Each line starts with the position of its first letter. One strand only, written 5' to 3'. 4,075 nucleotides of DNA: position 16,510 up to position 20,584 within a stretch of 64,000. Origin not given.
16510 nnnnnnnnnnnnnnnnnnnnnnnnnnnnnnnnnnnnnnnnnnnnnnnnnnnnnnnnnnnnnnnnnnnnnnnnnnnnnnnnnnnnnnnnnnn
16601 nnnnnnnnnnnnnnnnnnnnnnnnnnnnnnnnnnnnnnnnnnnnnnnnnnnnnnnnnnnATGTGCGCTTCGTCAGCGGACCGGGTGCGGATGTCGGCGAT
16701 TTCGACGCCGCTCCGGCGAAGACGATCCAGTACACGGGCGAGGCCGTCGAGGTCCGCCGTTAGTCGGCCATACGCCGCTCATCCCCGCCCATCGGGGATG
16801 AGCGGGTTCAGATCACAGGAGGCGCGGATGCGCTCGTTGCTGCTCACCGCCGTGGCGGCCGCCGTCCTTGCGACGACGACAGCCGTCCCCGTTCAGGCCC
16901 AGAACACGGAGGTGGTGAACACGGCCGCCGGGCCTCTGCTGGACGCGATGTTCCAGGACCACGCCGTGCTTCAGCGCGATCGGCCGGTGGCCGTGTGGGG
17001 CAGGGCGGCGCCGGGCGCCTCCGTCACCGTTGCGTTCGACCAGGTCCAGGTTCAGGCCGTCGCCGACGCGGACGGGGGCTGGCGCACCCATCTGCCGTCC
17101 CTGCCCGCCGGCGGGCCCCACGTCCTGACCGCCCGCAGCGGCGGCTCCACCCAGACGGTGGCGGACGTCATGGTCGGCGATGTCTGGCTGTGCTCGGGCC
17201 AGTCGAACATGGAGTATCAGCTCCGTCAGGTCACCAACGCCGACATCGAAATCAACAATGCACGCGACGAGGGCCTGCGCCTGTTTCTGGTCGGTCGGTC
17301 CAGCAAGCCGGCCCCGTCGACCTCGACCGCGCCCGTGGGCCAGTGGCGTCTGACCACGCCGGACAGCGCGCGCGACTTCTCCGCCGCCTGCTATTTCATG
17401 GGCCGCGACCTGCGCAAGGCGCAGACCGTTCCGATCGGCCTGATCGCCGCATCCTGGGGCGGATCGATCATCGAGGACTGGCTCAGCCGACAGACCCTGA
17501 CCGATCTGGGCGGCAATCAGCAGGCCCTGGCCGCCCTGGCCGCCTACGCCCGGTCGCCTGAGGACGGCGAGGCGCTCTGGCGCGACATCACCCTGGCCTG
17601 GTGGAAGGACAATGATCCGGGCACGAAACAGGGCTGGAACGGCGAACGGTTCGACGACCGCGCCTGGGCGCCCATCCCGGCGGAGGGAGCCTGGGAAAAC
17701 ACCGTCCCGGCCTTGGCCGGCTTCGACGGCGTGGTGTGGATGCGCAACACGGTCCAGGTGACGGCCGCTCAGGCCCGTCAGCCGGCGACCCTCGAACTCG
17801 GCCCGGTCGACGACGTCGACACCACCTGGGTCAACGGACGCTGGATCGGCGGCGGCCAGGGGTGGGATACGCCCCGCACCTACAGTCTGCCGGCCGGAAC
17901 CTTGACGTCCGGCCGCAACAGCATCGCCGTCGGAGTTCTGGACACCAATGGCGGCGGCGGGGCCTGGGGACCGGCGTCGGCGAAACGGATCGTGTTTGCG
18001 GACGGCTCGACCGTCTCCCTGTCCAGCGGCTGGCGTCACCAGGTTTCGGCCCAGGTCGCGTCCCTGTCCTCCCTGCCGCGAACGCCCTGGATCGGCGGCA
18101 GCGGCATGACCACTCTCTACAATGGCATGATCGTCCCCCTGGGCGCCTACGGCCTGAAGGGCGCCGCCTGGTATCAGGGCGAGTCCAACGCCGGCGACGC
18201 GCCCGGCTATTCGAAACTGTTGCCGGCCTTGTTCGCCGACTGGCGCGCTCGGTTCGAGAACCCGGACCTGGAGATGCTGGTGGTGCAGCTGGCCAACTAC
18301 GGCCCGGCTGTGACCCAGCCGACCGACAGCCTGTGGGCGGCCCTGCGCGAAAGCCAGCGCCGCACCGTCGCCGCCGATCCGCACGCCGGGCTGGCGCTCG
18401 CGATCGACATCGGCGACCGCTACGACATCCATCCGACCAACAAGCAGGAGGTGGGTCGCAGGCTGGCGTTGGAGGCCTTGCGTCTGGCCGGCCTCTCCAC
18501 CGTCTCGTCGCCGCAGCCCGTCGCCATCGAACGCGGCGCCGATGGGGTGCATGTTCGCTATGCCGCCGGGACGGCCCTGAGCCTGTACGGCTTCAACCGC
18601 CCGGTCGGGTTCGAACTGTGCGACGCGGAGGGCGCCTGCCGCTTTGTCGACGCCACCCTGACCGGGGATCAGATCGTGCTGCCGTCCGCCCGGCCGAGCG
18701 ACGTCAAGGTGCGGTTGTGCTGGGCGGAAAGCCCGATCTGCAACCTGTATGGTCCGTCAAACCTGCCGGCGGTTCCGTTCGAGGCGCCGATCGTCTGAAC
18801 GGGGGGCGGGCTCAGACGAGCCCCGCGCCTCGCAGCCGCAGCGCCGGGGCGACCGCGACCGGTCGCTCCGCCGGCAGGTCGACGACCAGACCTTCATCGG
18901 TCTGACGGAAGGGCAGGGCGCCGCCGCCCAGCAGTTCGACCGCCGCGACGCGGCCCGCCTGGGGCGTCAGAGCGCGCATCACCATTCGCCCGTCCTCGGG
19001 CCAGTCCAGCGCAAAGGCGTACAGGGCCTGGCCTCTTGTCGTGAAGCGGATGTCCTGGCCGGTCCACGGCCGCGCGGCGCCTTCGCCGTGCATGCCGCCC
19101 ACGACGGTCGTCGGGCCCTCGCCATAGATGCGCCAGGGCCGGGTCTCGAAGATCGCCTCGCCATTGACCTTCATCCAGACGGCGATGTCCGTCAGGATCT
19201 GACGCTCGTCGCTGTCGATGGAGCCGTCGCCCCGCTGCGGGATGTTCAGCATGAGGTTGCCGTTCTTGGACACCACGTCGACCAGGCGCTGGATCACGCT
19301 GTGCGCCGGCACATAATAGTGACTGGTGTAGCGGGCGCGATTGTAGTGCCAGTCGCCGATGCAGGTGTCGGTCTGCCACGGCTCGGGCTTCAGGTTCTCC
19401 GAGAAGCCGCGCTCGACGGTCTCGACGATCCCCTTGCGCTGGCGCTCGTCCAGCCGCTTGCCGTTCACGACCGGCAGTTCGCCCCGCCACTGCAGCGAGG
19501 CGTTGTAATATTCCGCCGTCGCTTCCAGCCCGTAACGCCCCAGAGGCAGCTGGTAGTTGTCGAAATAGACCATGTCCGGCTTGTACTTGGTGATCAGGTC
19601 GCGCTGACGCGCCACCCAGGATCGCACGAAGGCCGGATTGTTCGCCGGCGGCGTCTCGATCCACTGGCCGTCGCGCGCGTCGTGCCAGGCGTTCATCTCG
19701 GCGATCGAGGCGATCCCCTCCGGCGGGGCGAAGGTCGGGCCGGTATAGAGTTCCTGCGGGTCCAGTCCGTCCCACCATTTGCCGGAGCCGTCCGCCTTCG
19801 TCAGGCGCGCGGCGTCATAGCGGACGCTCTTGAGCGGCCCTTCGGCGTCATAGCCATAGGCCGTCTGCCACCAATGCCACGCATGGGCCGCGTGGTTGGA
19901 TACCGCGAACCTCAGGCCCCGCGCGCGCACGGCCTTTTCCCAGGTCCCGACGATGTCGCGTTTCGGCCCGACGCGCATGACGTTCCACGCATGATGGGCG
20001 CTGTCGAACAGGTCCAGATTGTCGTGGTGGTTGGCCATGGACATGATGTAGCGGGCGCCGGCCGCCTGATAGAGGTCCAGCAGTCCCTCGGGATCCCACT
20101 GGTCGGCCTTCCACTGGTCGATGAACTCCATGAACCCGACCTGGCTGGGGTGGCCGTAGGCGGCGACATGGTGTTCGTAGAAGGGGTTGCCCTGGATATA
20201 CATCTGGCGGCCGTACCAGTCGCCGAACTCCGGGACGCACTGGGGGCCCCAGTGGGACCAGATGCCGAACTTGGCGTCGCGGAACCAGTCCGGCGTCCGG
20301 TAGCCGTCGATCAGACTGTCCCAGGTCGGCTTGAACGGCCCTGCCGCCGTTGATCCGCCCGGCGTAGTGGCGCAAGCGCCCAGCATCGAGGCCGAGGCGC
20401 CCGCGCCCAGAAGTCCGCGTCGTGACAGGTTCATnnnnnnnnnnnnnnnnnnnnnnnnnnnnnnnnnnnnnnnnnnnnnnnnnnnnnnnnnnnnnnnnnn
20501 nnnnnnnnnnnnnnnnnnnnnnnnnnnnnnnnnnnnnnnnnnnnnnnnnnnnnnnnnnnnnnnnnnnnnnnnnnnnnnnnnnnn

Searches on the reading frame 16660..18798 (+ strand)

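Call 8: search_protein_families(library=pfam, proteins=[window:16660-18798:+])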
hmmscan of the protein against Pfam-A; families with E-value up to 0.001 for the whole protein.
window:16660-18798:+ (712 aa): 2 families
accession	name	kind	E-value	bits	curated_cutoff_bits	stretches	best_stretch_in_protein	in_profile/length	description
PF03629.24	SASA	-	4.4e-16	59.6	24.8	2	484-606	102-224/226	Carbohydrate esterase, sialic acid-specific acetylesterase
PF02837.24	Glyco_hydro_2_N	-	1.6e-05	25.3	28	1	350-428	58-135/169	Glycosyl hydrolases family 2, sugar binding domain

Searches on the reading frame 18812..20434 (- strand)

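Call 8: search_protein_families(library=pfam, proteins=[window:18812-20434:-])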
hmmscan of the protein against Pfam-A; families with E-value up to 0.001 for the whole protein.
window:18812-20434:- (540 aa): 2 families
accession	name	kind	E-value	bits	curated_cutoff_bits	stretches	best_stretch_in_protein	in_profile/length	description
PF01120.23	Alpha_L_fucos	-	1.6e-87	294.6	25.2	1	29-426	9-345/345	Alpha-L-fucosidase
PF16757.11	Fucosidase_C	-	5.3e-10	40.2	25.6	1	460-534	7-87/88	Alpha-L-fucosidase C-terminal domain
